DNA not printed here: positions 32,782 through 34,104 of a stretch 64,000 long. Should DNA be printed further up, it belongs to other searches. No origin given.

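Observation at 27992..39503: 11.5-kb surface-glycopolymer locus combining a WbaP-type priming enzyme, GTs, a flippase, GDPD, an NTP-transferase, a HAD phosphatase and two paralogous unknown-family enzymes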

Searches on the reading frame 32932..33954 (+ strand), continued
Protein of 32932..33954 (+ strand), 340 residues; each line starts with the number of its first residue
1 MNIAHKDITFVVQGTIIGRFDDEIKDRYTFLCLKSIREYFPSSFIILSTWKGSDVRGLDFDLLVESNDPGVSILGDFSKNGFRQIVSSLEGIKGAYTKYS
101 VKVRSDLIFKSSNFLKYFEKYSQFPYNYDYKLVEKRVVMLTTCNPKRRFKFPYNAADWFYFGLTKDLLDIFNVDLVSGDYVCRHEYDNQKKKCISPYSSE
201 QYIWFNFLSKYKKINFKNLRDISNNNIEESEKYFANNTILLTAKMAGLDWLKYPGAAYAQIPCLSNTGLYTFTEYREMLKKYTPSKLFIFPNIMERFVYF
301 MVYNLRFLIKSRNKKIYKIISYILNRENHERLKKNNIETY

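Call 78: find_encoding_contigs(protein=P0235, flank=8000, max_places=1)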
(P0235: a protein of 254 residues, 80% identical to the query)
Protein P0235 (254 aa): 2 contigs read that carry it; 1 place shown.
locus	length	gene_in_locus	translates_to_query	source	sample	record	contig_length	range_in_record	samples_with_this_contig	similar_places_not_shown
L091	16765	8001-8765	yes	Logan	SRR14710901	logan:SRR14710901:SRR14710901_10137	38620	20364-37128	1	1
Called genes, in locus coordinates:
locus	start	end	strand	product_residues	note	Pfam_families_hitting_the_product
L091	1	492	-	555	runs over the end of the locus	PF22638:FlgK_D1, PF06429:Flg_bbr_C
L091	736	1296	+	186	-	-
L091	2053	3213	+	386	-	PF07396:Porin_O_P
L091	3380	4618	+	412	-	PF00460:Flg_bb_rod (weak), PF22692:LlgE_F_G_D1, PF07559:FlgE_D2, PF06429:Flg_bbr_C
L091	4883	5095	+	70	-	-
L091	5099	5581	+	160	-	-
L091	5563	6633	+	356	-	PF01052:FliMN_C (faint)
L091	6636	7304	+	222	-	PF00813:FliP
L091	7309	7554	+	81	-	-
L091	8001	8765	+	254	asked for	PF00483:NTP_transferase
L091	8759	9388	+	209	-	-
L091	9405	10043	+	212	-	PF00702:Hydrolase, PF13419:HAD_2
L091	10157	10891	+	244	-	-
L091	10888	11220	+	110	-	-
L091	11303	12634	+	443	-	PF07507:WavE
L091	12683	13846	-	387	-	PF02811:PHP (weak)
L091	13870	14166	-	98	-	-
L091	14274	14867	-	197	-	PF25919:BSH_CusB (faint), PF25917:BSH_RND (faint), PF00364:Biotin_lipoyl, PF25973:BSH_CzcB (faint), PF25984:BSH_YknX (faint)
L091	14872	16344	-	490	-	PF00289:Biotin_carb_N, PF08443:RimK (faint), PF02786:CPSase_L_D2, PF02222:ATP-grasp, PF07478:Dala_Dala_lig_C, PF02785:Biotin_carb_C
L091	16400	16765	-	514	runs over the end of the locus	PF01039:Carboxyl_trans, PF03255:ACCA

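Call 83: fold_search(model_id=the predicted structure, library=pdb)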
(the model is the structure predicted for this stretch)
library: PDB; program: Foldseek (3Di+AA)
matches with E <= 10: 1321; with E <= 0.001: 196
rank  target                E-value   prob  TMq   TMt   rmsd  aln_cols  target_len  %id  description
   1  4ayj_A                3.2e-05  1.00  0.31  0.42   8.8       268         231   13  Molecular structure of a metal-independent bacterial glycosyltransferase that catalyzes the synthesis of histo-blood g (released 2012-12-19)
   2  7jhl_B                3.2e-05  1.00  0.32  0.33  12.8       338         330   10  Structure of human beta 1,3-N-acetylglucosaminyltransferase 2 with UDP-N-acetylglucosamine (released 2020-11-18)
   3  9h6j_B                4.3e-05  1.00  0.30  0.24   5.8       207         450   12  Human B4GALNT1 Apo Structure (released 2025-07-16)
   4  8tjc_D                4.6e-05  1.00  0.33  0.34  11.9       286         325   12  Structure of human beta 1,3-N-acetylglucosaminyltransferase 2 with compound 8a (released 2023-12-06)
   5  8tic_B                4.6e-05  1.00  0.33  0.33  12.3       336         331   10  Structure of human beta 1,3-N-acetylglucosaminyltransferase 2 with compound 1 (released 2023-12-06)
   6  7jhi_D                5.2e-05  1.00  0.33  0.34  12.3       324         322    9  Structure of human beta 1,3-N-acetylglucosaminyltransferase 2 iodide-derivative (released 2020-11-18)
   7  9h6j_A                5.9e-05  1.00  0.31  0.25   5.5       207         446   13  Human B4GALNT1 Apo Structure (released 2025-07-16)
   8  8tjc_A                6.3e-05  1.00  0.33  0.34  12.5       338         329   11  Structure of human beta 1,3-N-acetylglucosaminyltransferase 2 with compound 8a (released 2023-12-06)
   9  8zwp_B                7.1e-05  1.00  0.31  0.38   8.4       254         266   10  Structure-Based Mechanism and Specificity of Human Galactosyltransferase B3GalT5 (released 2025-04-09)
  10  9h6k_A                8.0e-05  1.00  0.31  0.23   5.6       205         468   13  Human B4GALNT1 in Complex with UDP-GalNac (released 2025-07-16)
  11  5bxc                  8.6e-05  1.00  0.31  0.35   6.8       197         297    9  Crystal structure of GTA + UDP + DI (released 2015-09-23)
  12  3u0x_A                9.1e-05  1.00  0.29  0.33   5.2       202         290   11  Crystal structure of the B-specific-1,3-galactosyltransferase (GTB) in complex with compound 382 (released 2012-10-24)
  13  5m79                  9.7e-05  1.00  0.29  0.32   6.9       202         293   11  Blood group synthase AAGlyB in complex with UMP and cryoprotected with glycerol (released 2017-11-29)
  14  7jhi_C                9.7e-05  0.99  0.32  0.33  12.5       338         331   10  Structure of human beta 1,3-N-acetylglucosaminyltransferase 2 iodide-derivative (released 2020-11-18)
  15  8tjc_B                9.7e-05  0.99  0.32  0.32  12.6       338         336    9  Structure of human beta 1,3-N-acetylglucosaminyltransferase 2 with compound 8a (released 2023-12-06)
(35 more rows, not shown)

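Call 87: search_protein_families(library=pfam, proteins=[L001:160-1068:+, L001:3356-4192:+, L001:4189-5259:+, L001:5261-6286:+, L001:6276-7118:+, L002:1236-2111:+, L002:2080-3153:+, L002:3150-4178:+, L002:5148-6128:+, L002:7117-7776:+], max_evalue=0.01)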
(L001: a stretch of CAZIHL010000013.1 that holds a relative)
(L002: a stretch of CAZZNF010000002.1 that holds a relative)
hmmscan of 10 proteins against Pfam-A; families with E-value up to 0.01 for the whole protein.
L001:160-1068:+ (302 aa): 6 families
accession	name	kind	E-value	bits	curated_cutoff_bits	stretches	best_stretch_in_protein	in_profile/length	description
PF01370.27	Epimerase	-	1.1e-36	126.9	20.9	1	19-236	1-237/240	NAD dependent epimerase/dehydratase family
PF16363.11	GDP_Man_Dehyd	-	2e-25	90.4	27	1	20-267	1-276/332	GDP-mannose 4,6 dehydratase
PF01073.25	3Beta_HSD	-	2.5e-06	27.2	22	1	20-131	1-118/280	3-beta hydroxysteroid dehydrogenase/isomerase family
PF04321.23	RmlD_sub_bind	-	1.2e-05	25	27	1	18-146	2-114/287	RmlD substrate binding domain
PF02719.21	Polysacc_synt_2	-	1.8e-05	24.6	20.2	1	19-251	1-241/293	Polysaccharide biosynthesis protein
PF07993.18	NAD_binding_4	-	0.009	15.6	20.1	0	21-39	1-19/258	Male sterility protein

L001:3356-4192:+ (278 aa): 4 families
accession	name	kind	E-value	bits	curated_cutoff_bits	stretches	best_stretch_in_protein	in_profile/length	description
PF19974.5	TCAD9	-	3.9e-06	26.7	40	1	154-196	298-341/429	Ternary complex associated domain 9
PF01636.29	APH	-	0.00035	20.8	23.2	1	156-194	171-211/239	Phosphotransferase enzyme family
PF21585.2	A-ATP_synth_H_N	-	0.0011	19.4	27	1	72-101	5-34/46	Archaeal A-ATP synthase, subunit H, N-terminal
PF02958.26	EcKL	-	0.0089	15.8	22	0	135-192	198-260/294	Ecdysteroid kinase-like family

L001:4189-5259:+ (356 aa): 2 families
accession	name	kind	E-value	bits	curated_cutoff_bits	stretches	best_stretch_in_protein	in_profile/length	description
PF18143.6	HAD_SAK_2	-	1.5e-05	25.8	27.5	1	243-320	3-82/139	HAD domain in Swiss Army Knife RNA repair proteins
PF12804.13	NTP_transf_3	-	0.003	18.2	27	1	5-63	2-57/160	MobA-like NTP transferase domain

L001:5261-6286:+ (341 aa): 10 families
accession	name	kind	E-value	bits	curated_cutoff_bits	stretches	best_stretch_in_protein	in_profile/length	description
PF01370.27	Epimerase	-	1.2e-52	179.1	20.9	1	3-242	1-239/240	NAD dependent epimerase/dehydratase family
PF16363.11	GDP_Man_Dehyd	-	3.8e-46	158.5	27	1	4-326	1-330/332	GDP-mannose 4,6 dehydratase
PF02719.21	Polysacc_synt_2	-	8.9e-23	81.3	20.2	1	3-302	1-283/293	Polysaccharide biosynthesis protein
PF01073.25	3Beta_HSD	-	2.5e-19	69.8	22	1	4-186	1-191/280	3-beta hydroxysteroid dehydrogenase/isomerase family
PF04321.23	RmlD_sub_bind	-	5.5e-19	68.8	27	1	1-261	1-228/287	RmlD substrate binding domain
PF07993.18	NAD_binding_4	-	5.2e-13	49.2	20.1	1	5-188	1-210/258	Male sterility protein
PF05368.20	NmrA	-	2e-07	31.4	27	1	2-289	4-262/298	NmrA-like family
PF00106.31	adh_short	-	4.4e-06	26.7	26.6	1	3-107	3-117/195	short chain dehydrogenase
PF13460.12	NAD_binding_10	-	0.00011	22.6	27.2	1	7-156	1-130/184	NAD(P)H-binding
PF08659.16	KR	-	0.0012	19.3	22.6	1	3-130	3-145/180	KR domain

L001:6276-7118:+ (280 aa): 3 families
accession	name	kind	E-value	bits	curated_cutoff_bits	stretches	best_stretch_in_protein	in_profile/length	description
PF05050.19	Methyltransf_21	-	2.8e-23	83.4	22.7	1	89-251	1-172/173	Methyltransferase FkbM domain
PF01135.25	PCMT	-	9.1e-05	22.7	20.3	1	76-138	68-128/210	Protein-L-isoaspartate(D-aspartate) O-methyltransferase (PCMT)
PF02475.24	TRM5-TYW2_MTfase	-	0.0069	16.8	28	0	77-137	30-89/164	TRM5/TYW2 methyltransferase domain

L002:1236-2111:+ (291 aa): 4 families
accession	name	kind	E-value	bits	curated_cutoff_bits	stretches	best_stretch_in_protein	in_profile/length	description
PF01636.29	APH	-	4.6e-06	27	23.2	1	158-198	169-211/239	Phosphotransferase enzyme family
PF19974.5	TCAD9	-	2.1e-05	24.3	40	1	140-200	284-341/429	Ternary complex associated domain 9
PF02958.26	EcKL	-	0.0025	17.6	22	1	75-196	145-260/294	Ecdysteroid kinase-like family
PF01163.29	RIO1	-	0.0085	16.2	22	0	88-181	55-148/187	RIO domain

L002:2080-3153:+ (357 aa): 3 families
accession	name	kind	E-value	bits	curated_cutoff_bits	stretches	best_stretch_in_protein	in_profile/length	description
PF18143.6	HAD_SAK_2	-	0.0056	17.5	27.5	0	243-308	3-69/139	HAD domain in Swiss Army Knife RNA repair proteins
PF12804.13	NTP_transf_3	-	0.0083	16.7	27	0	5-56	2-50/160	MobA-like NTP transferase domain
PF07308.18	DUF1456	-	0.0096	16.6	27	0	68-132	10-64/68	Protein of unknown function (DUF1456)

L002:3150-4178:+ (342 aa): 9 families
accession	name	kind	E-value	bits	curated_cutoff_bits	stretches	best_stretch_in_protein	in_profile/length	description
PF01370.27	Epimerase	-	6.5e-54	183.3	20.9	1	3-243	1-240/240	NAD dependent epimerase/dehydratase family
PF16363.11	GDP_Man_Dehyd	-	1.5e-46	159.8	27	1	4-327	1-331/332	GDP-mannose 4,6 dehydratase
PF01073.25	3Beta_HSD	-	6.6e-23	81.6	22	1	4-239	1-238/280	3-beta hydroxysteroid dehydrogenase/isomerase family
PF02719.21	Polysacc_synt_2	-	8.5e-22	78.1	20.2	1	3-178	1-173/293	Polysaccharide biosynthesis protein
PF04321.23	RmlD_sub_bind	-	4.6e-16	59.2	27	1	1-195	1-164/287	RmlD substrate binding domain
PF07993.18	NAD_binding_4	-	3.7e-13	49.7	20.1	1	70-220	87-252/258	Male sterility protein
PF05368.20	NmrA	-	2.3e-07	31.2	27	1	2-135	4-121/298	NmrA-like family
PF00106.31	adh_short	-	7e-05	22.8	26.6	1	3-108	3-118/195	short chain dehydrogenase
PF13460.12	NAD_binding_10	-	0.0002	21.8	27.2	1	7-140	1-117/184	NAD(P)H-binding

L002:5148-6128:+ (326 aa): 0 families

L002:7117-7776:+ (219 aa): 1 family
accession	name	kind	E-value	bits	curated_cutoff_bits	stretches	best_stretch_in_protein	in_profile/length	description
PF05050.19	Methyltransf_21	-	1.1e-21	78.2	22.7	1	38-204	1-172/173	Methyltransferase FkbM domain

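Call 93: find_encoding_contigs(protein=P0068, flank=10000, max_places=1)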
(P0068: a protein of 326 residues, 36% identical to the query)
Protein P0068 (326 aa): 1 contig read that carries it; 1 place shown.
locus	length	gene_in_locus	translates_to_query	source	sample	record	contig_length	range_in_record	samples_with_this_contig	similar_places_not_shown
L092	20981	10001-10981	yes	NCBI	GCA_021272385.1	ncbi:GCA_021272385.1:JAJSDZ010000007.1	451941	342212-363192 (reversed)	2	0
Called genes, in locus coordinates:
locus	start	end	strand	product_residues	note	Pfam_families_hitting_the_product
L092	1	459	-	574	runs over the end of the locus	-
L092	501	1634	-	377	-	PF02350:Epimerase_2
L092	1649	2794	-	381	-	PF01041:DegT_DnrJ_EryC1, PF00155:Aminotran_1_2, PF00266:Aminotran_5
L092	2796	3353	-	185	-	PF25084:LbH_EIF2B (faint), PF25087:GMPPB_C (faint), PF00132:Hexapep (faint)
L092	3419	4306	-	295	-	PF00483:NTP_transferase, PF12804:NTP_transf_3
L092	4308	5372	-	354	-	PF01073:3Beta_HSD, PF01370:Epimerase, PF02719:Polysacc_synt_2, PF04321:RmlD_sub_bind, PF16363:GDP_Man_Dehyd, PF07993:NAD_binding_4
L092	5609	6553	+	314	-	PF01073:3Beta_HSD, PF01370:Epimerase, PF02719:Polysacc_synt_2 (faint), PF16363:GDP_Man_Dehyd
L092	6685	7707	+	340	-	PF01075:Glyco_transf_9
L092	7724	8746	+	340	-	PF01075:Glyco_transf_9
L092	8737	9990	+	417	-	PF04932:Wzy_C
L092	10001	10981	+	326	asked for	PF07507:WavE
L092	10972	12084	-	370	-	PF13477:Glyco_trans_4_2 (weak), PF13439:Glyco_transf_4, PF00534:Glycos_transf_1, PF13692:Glyco_trans_1_4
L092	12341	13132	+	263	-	PF04488:Gly_transf_sug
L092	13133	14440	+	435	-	PF04413:Glycos_transf_N, PF00534:Glycos_transf_1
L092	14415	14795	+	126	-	-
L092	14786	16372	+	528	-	-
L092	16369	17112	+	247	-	-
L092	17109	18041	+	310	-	PF07507:WavE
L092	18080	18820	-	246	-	PF01755:Glyco_transf_25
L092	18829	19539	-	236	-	PF06293:Kdo, PF01636:APH (faint), PF00069:Pkinase, PF01163:RIO1, PF19974:TCAD9 (weak)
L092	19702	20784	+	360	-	PF01075:Glyco_transf_9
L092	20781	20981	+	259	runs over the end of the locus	PF00535:Glycos_transf_2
